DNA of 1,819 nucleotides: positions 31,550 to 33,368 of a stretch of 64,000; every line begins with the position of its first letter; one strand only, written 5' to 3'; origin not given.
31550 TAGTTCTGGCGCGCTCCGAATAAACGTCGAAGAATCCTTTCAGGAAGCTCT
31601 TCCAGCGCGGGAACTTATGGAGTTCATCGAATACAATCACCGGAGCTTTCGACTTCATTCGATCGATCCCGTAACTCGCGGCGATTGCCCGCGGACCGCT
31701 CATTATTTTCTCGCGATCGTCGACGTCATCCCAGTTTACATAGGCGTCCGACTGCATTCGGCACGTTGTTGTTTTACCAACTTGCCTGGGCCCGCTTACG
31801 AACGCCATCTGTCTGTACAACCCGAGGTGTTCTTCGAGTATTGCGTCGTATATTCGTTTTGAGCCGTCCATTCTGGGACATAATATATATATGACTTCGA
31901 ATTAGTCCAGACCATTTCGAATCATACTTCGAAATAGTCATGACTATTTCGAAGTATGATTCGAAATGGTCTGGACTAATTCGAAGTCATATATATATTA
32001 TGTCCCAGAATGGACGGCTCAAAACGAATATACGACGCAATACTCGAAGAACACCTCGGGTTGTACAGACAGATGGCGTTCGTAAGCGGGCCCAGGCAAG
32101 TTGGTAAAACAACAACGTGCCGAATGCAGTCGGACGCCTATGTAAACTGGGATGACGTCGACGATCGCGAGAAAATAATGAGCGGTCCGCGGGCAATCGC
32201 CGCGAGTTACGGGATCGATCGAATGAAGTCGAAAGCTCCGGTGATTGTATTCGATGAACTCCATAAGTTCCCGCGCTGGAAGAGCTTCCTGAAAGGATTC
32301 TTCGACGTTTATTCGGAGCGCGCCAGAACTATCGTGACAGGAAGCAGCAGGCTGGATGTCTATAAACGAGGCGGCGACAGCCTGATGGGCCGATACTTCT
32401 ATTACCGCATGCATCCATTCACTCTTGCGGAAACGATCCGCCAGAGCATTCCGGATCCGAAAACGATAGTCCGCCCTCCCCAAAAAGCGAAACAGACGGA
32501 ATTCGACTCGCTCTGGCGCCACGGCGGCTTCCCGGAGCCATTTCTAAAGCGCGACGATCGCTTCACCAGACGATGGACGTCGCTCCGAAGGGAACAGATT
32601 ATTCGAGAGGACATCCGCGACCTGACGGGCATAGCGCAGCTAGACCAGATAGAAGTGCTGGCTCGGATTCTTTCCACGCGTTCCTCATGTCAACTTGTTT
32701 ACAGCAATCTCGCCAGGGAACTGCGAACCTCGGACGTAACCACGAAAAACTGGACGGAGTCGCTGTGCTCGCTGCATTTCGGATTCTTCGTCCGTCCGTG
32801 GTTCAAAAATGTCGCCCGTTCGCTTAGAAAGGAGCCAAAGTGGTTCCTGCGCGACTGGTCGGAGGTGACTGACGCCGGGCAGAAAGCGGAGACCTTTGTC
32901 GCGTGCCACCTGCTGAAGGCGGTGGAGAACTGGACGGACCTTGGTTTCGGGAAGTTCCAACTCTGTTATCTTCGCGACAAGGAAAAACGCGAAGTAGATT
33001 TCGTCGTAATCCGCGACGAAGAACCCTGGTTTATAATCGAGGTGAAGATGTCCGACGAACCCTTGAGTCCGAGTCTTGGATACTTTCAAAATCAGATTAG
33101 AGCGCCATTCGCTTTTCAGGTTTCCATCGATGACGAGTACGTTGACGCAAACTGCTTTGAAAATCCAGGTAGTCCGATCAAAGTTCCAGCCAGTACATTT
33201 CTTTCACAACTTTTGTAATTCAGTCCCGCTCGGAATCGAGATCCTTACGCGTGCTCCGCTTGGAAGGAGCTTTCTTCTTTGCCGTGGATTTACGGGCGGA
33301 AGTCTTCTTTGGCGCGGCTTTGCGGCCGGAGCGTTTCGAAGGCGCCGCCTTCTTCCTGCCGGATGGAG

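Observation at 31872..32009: Palindrome axis is an AT-rich 138-bp promoter region with nested secondary hairpins and repeated TTCGAA motifs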

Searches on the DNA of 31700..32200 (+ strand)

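Call 32: search_dna_similar(query=window:31872-32009:+, collection=phages, mode=distant, max_evalue=10)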
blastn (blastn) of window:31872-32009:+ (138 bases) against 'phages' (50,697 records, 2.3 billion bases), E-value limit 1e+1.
No match.

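Call 33: search_dna_similar(query=window:31872-32009:+, collection=plasmids, mode=distant, max_evalue=10)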
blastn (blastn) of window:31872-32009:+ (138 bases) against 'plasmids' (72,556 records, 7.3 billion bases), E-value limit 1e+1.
Records with a match: 1; places in all: 2; records where one place covers at least 80% of the query: 0.
Best place of each record, by identity: 80-90% 1.
By first word of the organism name: Pseudomonas 1.
By predicted mobility (MOB-suite, as given by PLSDB): non-mobilizable 1.
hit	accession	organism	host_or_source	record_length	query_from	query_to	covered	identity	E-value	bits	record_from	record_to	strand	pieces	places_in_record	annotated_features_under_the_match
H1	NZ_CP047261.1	Pseudomonas syringae pv. maculicola str. ES4326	-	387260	56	95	29%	80.0%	4e+0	37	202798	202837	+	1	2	transcriptional regulator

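Call 80: search_rna_families(source=window, start=31700, end=32200, threshold=evalue, max_evalue=1)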
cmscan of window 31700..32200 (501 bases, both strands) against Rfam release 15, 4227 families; matches with E-value up to 1: 8.
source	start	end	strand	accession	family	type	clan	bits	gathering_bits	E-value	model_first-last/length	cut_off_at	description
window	31858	32023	+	RF04209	MIR7533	Gene; miRNA;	-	102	230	1e-21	1-249/249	no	MIR7533 microRNA precursor family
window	31858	32023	-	RF04209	MIR7533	Gene; miRNA;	-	102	230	1e-21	1-249/249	no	MIR7533 microRNA precursor family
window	31909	31974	+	RF03818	MIR7994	Gene; miRNA;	-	50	100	5.1e-09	1-90/90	no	MIR7994 microRNA precursor family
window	31907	31972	-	RF03818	MIR7994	Gene; miRNA;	-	50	100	5.1e-09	1-90/90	no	MIR7994 microRNA precursor family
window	31914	31967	+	RF03370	mir-2566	Gene; miRNA;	-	29.5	86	0.0014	1-83/83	no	mir-2566 microRNA precursor family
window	31914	31967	-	RF03370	mir-2566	Gene; miRNA;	-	29.5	86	0.0014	1-83/83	no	mir-2566 microRNA precursor family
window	31849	32034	+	RF00638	MIR159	Gene; miRNA;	-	20.5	74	0.027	1-196/196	no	MIR159 microRNA precursor family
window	31847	32032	-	RF00638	MIR159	Gene; miRNA;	-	20.5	74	0.027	1-196/196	no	MIR159 microRNA precursor family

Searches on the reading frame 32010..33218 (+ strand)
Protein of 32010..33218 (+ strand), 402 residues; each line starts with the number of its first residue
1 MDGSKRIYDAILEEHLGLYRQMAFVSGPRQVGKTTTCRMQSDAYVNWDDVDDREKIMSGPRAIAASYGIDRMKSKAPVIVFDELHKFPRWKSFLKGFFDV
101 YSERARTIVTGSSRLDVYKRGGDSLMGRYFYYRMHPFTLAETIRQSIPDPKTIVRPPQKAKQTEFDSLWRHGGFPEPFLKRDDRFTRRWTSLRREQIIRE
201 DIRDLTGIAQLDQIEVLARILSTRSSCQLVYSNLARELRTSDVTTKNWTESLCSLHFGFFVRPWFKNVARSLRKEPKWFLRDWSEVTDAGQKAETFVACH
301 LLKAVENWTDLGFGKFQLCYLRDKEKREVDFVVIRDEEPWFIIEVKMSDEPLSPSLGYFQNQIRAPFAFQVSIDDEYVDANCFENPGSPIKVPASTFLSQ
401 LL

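Call 7: search_protein_families(library=pfam, proteins=[window:32010-33218:+])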
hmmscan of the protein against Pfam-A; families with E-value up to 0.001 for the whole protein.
window:32010-33218:+ (402 aa): 2 families
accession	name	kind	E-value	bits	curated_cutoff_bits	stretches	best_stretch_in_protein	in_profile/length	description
PF13635.12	DUF4143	-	3.8e-24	85.7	28.1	1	200-347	2-159/160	Domain of unknown function (DUF4143)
PF13173.12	AAA_14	-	6.5e-23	81.6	27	1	20-142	2-128/129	AAA domain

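Call 9: find_encoding_contigs(protein=window:32010-33218:+, flank=10000, max_places=10)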
Protein window:32010-33218:+ (402 aa): no gene with exactly this product is on record in the collection.

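Call 11: find_related_loci(query=window:32010-33218:+, collection=genome_contigs, flank=10000)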
Query window:32010-33218:+ (402 aa) in genome_contigs; peptide patterns used: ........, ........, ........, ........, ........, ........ (x = any residue, [..] = any of these).
242 stretches matched a pattern; 177 encode a relative of the query (tblastn E <= 1e-3); the best 80 are kept; 80 distinct loci.
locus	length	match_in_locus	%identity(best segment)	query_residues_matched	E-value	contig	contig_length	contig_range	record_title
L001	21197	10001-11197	65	4-402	0e+0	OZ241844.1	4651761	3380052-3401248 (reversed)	MAG: Gammaproteobacteria bacterium isolate b2f91a66-62b5-4ede-8c01-8c7eaef895eb genome assembly, chromosome: 1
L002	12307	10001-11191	64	6-402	0e+0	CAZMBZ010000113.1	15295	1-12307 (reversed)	MAG TPA_asm: uncultured Planctomycetaceae bacterium isolate binchicken_co181_571 genome assembly, contig: NODE_6730_leng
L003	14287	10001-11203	63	2-402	0e+0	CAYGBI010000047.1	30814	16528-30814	MAG TPA_asm: uncultured Pseudomonadales bacterium isolate ERP110561_co1_26 genome assembly, contig: NODE_942_length_3081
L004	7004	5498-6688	64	6-402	0e+0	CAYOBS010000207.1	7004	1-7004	MAG TPA_asm: uncultured Planctomycetaceae bacterium isolate binchicken_co91_493 genome assembly, contig: NODE_15025_leng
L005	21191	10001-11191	63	6-402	4e-179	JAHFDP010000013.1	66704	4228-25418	MAG: Deltaproteobacteria bacterium isolate nzgw248 NODE_250_length_66705_cov_4.605190, whole genome shotgun sequence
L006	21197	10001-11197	62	3-402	6e-179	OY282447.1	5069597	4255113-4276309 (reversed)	MAG: uncultured Pseudomonadales bacterium genome assembly, chromosome: 1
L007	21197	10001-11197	61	4-402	3e-177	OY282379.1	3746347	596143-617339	MAG: uncultured Pseudomonadales bacterium genome assembly, chromosome: 1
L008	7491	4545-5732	61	6-402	3e-177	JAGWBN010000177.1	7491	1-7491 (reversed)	MAG: Pseudomonadales bacterium isolate 277c_34 scaffold_29405, whole genome shotgun sequence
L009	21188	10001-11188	61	6-402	1e-176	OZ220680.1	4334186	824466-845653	MAG: Pseudomonadales bacterium isolate da3e3f05-4c24-4fb5-b36e-3680706d581c genome assembly, chromosome: 1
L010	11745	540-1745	60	1-402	3e-175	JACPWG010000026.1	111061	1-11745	MAG: Planctomycetota bacterium isolate NC_groundwater_805_Pr6_B-0.1um_69_24 kurt_kritikos_18_scaffold_38563, whole genom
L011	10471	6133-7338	61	1-402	6e-175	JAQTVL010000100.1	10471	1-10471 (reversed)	MAG: Phycisphaerae bacterium isolate STB_87 NODE_16537_length_10496_cov_2.861992_Sandtown_B, whole genome shotgun sequen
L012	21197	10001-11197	59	4-402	5e-171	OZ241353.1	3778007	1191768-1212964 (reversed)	MAG: Candidatus Azotimanducaceae bacterium isolate e3e4c148-1896-45fc-9e70-f97964d5a610 genome assembly, chromosome: 1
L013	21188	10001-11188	62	6-402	3e-176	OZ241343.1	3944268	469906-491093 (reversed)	MAG: Candidatus Azotimanducaceae bacterium isolate 75a24efc-86fb-4457-ba1a-d67b369d5512 genome assembly, chromosome: 1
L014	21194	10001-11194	57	5-402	2e-163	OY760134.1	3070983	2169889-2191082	MAG: Pseudomonadales bacterium isolate 08bb8d57-fb42-44ec-b71f-229e3d1812ab genome assembly, chromosome: 1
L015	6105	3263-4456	57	5-402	1e-155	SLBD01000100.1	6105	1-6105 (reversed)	MAG: Kiritimatiellae bacterium isolate CSSed162cmB_431 CSSed16-2cmB-63086, whole genome shotgun sequence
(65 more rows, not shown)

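Call 12: find_related_loci(query=window:32010-33218:+, collection=metagenome_contigs, flank=10000)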
Query window:32010-33218:+ (402 aa) in metagenome_contigs; peptide patterns used: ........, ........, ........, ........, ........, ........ (x = any residue, [..] = any of these).
286 stretches matched a pattern; 201 encode a relative of the query (tblastn E <= 1e-3); the best 80 are kept; 80 distinct loci.
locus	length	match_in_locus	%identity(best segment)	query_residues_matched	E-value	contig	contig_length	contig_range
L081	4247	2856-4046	64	6-402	0e+0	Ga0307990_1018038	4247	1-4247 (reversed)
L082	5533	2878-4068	64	6-402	0e+0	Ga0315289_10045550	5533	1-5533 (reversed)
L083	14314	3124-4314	64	6-402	0e+0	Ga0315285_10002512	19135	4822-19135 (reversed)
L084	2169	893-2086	64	5-402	0e+0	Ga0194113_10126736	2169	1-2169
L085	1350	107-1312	61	1-402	0e+0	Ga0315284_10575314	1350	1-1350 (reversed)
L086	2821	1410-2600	60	6-402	1e-178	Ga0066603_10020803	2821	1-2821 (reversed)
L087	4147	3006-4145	60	6-386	3e-174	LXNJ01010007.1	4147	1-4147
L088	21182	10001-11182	58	6-402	9e-162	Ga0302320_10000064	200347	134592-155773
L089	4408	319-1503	59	5-402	4e-162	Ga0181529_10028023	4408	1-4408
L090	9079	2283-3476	55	3-402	2e-154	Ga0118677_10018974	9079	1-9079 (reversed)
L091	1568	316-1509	57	5-402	4e-168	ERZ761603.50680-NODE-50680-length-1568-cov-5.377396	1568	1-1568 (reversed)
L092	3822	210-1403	55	3-402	3e-158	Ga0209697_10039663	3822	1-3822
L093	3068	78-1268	55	1-400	2e-157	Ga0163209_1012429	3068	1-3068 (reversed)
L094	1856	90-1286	52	1-402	3e-159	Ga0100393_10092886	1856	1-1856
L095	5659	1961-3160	54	1-402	2e-146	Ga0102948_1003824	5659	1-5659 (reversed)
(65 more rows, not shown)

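Call 28: list_cluster_members(proteins=[P0001, window:32010-33218:+, window:53540-54547:+])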
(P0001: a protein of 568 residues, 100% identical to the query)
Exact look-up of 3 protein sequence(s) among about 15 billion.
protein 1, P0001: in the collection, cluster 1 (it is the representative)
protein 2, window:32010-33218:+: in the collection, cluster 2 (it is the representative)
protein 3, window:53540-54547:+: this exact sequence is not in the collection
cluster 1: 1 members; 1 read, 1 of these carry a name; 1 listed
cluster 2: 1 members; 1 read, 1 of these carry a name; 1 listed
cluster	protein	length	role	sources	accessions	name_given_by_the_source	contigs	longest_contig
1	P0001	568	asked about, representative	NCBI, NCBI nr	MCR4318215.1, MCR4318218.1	MAG: hypothetical protein NUW37_17885 [Planctomycetes bacterium] | hypothetical protein [Planctomycetota bacterium]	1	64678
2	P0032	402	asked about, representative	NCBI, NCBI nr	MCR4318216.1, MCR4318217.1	MAG: AAA family ATPase [Planctomycetes bacterium] | AAA family ATPase [Planctomycetota bacterium]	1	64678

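Call 37: search_protein_families(library=ncbifam, max_evalue=0.01, proteins=[window:32010-33218:+])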
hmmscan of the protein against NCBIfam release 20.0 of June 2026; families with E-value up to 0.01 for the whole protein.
window:32010-33218:+ (402 aa): 0 families

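Call 38: search_protein_families(library=padloc, max_evalue=0.01, proteins=[window:32010-33218:+])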
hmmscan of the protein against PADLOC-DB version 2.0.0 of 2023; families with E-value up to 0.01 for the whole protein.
window:32010-33218:+ (402 aa): 7 families
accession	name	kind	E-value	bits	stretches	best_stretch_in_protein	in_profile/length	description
PDLC04790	PDC-S01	-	5.9e-49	164.9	1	7-350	15-370/422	-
PDLC04789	PDC-S01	-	5.9e-29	99.3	1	5-351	3-344/375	-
PDLC04787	PDC-S01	-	1.6e-23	81.3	1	22-345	29-355/412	-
PDLC04791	PDC-S01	-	1.1e-20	71.8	2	19-142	18-150/395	-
PDLC04786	PDC-S01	-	2.4e-12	44.3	2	24-141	24-152/439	-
PDLC04788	PDC-S01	-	3.2e-07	27.6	1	25-143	24-151/448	-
PDLC04792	PDC-S01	-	5.8e-06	23.2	0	10-141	8-150/452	-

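Call 48: search_solved_structures(query=window:32010-33218:+, max_evalue=1)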
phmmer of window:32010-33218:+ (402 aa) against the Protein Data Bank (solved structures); distinct sequences matched with E-value up to 1: 0.

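Call 58: find_homologous_proteins(query=window:32010-33218:+, max_evalue=1e-30)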
Query window:32010-33218:+ (402 aa): 7999 proteins with E <= 1e-30 among 8000 candidates; the best 120 are listed.
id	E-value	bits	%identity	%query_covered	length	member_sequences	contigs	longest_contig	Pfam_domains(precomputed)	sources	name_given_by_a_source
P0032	1.5e-276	935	100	100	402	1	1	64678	PF13173.13,PF13635.13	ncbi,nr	ncbi:MAG: AAA family ATPase [Planctomycetes bacterium]|nr:AAA family ATPase [Planctomycetota bacteri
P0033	5.6e-191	653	65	100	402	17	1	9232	PF13173.13,PF13635.13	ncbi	-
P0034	1.4e-190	652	66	100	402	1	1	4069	PF13173.13,PF13635.13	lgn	-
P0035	1.2e-189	649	67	99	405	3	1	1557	PF13173.13,PF13635.13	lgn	-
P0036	1.5e-189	648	66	100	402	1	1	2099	PF13173.13,PF13635.13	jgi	-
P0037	1.9e-189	648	66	100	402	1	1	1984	PF13173.13,PF13635.13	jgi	-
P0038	2.5e-189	647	66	100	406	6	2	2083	PF13173.13,PF13635.13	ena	-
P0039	3.1e-189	647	67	100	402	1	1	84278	PF13173.13,PF13635.13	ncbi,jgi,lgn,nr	ncbi:MAG: AAA family ATPase [Thermoguttaceae bacterium]|jgi:predicted AAA+ superfamily ATPase|nr:AAA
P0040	3.2e-189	647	66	100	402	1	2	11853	PF13173.13,PF13635.13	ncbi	-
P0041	6.1e-189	646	67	100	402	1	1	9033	PF13173.13,PF13635.13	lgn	-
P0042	6.2e-189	646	63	100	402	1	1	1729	PF13173.13,PF13635.13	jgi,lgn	jgi:hypothetical protein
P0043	1.2e-188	645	65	100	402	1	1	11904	PF13173.13,PF13635.13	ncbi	-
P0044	1.3e-188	645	65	100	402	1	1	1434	PF13173.13,PF13635.13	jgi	jgi:predicted AAA+ superfamily ATPase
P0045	1.4e-188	645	66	100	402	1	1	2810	PF13173.13,PF13635.13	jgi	jgi:hypothetical protein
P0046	1.5e-188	645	65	100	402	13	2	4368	PF13173.13,PF13635.13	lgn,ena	-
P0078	1.1e-186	639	67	100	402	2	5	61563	PF13173.13,PF13635.13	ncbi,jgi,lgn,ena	-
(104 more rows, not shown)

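Call 59: find_encoding_contigs(protein=P0039, flank=6000, max_places=3)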
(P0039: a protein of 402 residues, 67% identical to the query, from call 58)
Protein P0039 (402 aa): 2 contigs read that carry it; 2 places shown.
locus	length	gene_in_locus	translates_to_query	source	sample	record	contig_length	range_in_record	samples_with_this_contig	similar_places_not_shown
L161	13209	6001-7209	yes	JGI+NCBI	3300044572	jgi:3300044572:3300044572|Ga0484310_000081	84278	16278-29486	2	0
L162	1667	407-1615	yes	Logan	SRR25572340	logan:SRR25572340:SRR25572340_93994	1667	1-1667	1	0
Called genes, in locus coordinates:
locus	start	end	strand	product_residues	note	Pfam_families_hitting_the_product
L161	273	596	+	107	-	PF00216:Bac_DNA_binding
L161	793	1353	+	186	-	-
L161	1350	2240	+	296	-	PF12801:Fer4_5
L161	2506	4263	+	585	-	PF03983:SHD1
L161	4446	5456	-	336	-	PF00248:Aldo_ket_red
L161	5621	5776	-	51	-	-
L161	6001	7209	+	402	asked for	PF13173:AAA_14, PF13635:DUF4143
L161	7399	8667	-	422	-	PF06283:ThuA, PF06439:3keto-disac_hyd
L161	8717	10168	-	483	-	PF01408:GFO_IDH_MocA, PF19051:GFO_IDH_MocA_C2 (faint)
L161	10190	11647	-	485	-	PF01408:GFO_IDH_MocA, PF19051:GFO_IDH_MocA_C2 (faint)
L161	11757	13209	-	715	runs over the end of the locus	PF00801:PKD, PF18911:PKD_4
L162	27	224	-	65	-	-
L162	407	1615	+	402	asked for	PF13173:AAA_14, PF13635:DUF4143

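Call 60: find_encoding_contigs(protein=P0078, flank=6000, max_places=3)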
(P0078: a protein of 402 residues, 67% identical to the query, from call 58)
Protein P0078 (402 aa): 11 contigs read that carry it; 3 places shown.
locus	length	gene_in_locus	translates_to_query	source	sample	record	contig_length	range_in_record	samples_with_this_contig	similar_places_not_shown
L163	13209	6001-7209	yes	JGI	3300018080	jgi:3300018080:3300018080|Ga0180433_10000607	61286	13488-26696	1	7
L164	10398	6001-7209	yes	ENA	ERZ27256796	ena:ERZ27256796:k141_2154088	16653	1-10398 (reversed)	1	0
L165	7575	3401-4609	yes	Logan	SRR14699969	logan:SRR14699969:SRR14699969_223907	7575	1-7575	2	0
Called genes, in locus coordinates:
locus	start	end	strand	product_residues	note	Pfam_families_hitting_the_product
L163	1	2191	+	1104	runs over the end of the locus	PF00069:Pkinase, PF07714:PK_Tyr_Ser-Thr, PF13229:Beta_helix, PF05048:NosD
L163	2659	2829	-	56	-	PF02913:FAD-oxidase_C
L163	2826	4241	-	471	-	PF09861:Lar_N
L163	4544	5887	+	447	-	PF07610:DUF1573 (faint), PF22544:HYDIN_VesB_CFA65-like_Ig (faint)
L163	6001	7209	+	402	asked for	PF13173:AAA_14, PF13635:DUF4143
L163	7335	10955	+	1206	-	PF19543:GH123_N (weak), PF22680:Glyco_hydro_123_N_2, PF13320:GH123_cat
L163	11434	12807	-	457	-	PF00144:Beta-lactamase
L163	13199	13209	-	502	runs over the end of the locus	PF01841:Transglut_core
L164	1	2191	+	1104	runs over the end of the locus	PF00069:Pkinase, PF07714:PK_Tyr_Ser-Thr, PF13229:Beta_helix, PF05048:NosD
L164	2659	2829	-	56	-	PF02913:FAD-oxidase_C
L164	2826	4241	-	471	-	PF09861:Lar_N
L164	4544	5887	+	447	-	PF07610:DUF1573 (faint), PF22544:HYDIN_VesB_CFA65-like_Ig (faint)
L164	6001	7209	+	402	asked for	PF13173:AAA_14, PF13635:DUF4143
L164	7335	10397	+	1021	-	?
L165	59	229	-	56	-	PF02913:FAD-oxidase_C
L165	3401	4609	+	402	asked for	PF13173:AAA_14, PF13635:DUF4143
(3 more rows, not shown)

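Call 72: predict_structure(alignment_id=A2)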
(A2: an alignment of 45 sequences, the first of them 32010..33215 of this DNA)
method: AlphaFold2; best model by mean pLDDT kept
length: 402 residues; sequences in the alignment: 45
mean_pLDDT: 61.3   pTM: 0.43
mean pLDDT of the five models: 61.3, 57.0, 52.5, 52.5, 50.3
residues with pLDDT >= 90: 27; 70-90: 145; 50-70: 87; < 50: 143
segments of 3 or more residues with pLDDT < 50: 1-3, 28-31, 113-161, 163-208, 225-228, 254-285, 309-311
pLDDT, mean of each block of 10 residues (from residue 1): 51 59 56 65 86 87 83 77 79 75 78 41 24 27 34 36 45 34 38 34 41 66 51 73 71 45 36 40 55 63 54 64 78 85 87 90 93 80 88 81 68
secondary structure, 60 per line:
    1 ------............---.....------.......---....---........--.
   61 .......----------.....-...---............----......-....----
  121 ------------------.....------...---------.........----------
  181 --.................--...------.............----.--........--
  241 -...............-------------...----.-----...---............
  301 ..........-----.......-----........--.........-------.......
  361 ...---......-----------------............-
elements in order: H7-18 E22-26 H33-39 E43-46 H50-57 H60-67 E78-82 H90-101 E106-111 H113-116 H139-143 H162-170 H183-199 H211-223 H231-238 H242-256 H289-310 E316-322 E328-335 E338-346 H354-363 E367-372 E390-393 H394-401

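Call 74: fold_search(model_id=the predicted structure, library=pdb)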
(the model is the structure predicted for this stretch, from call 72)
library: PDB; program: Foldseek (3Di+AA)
matches with E <= 10: 1158; with E <= 0.001: 0
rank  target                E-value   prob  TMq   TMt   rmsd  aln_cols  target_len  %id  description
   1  3pfi_B                3.0e-03  0.85  0.22  0.29  16.2       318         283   14  2.7 Angstrom resolution crystal structure of a probable holliday junction DNA helicase (ruvB) from Campylobacter jejun (released 2010-11-10)
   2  2chg_A                4.6e-03  1.00  0.19  0.32   4.6       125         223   19  Replication Factor C domains 1 and 2 (released 2006-06-06)
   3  8ui7_C                5.1e-03  1.00  0.20  0.24   4.5       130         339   13  Cryo-EM map of human clmap-clamp loader ATAD5-RFC-gapped PCNA complex in intermediate state 3 (released 2024-05-29)
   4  3u61_B                5.4e-03  1.00  0.19  0.25   4.2       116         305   22  Structure of T4 Bacteriophage Clamp Loader Bound To Closed Clamp, DNA and ATP Analog and ADP (released 2012-01-04)
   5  9nlz_F                5.4e-03  0.33  0.19  0.17  19.1       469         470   12  Y20S (Sec18-Sec17-Sec9-Sso1-Snc1) EDTA - Class 8 (released 2025-10-01)
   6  9pf2_A                6.1e-03  0.30  0.19  0.16  21.2       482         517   11  NSF, substrate free, hydrolyzing, class 25 (released 2025-10-08)
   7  7tib_C                6.5e-03  1.00  0.19  0.23   4.2       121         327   19  Structure of the yeast clamp loader (Replication Factor C RFC) bound to the open sliding clamp (Proliferating Cell Nuc (released 2022-02-16)
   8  8zrs_L                7.3e-03  0.99  0.17  0.23   5.3       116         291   20  Crystal structure of Skd3, AAA+ only (released 2025-06-11)
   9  8zwo_C                8.3e-03  1.00  0.21  0.25   4.1       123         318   18  Structure of CTF18-PCNA with ATP (released 2025-06-18)
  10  6vvo_C                8.8e-03  1.00  0.19  0.24   4.3       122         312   17  Structure of the human clamp loader (Replication Factor C, RFC) bound to the sliding clamp (Proliferating Cell Nuclear (released 2020-02-26)
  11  7z6h_F                8.8e-03  1.00  0.19  0.24   4.2       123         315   16  Structure of DNA-bound human RAD17-RFC clamp loader and 9-1-1 checkpoint clamp (released 2022-05-04)
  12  8fs5_B                9.3e-03  1.00  0.21  0.26   3.3       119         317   17  Structure of S. cerevisiae Rad24-RFC loading the 9-1-1 clamp onto a 10-nt gapped DNA in step 3 (open 9-1-1 and stably  (released 2023-06-14)
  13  8efy_M                9.3e-03  0.60  0.20  0.24  16.3       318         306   14  Structure of double homo-hexameric AAA+ ATPase RuvB motors (released 2023-05-10)
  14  8zrs_F                9.9e-03  0.97  0.16  0.21   6.2       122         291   18  Crystal structure of Skd3, AAA+ only (released 2025-06-11)
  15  8efv_D                9.9e-03  0.63  0.22  0.26  16.1       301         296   14  Structure of single homo-hexameric Holliday junction ATP-dependent DNA helicase RuvB motor (released 2023-05-10)
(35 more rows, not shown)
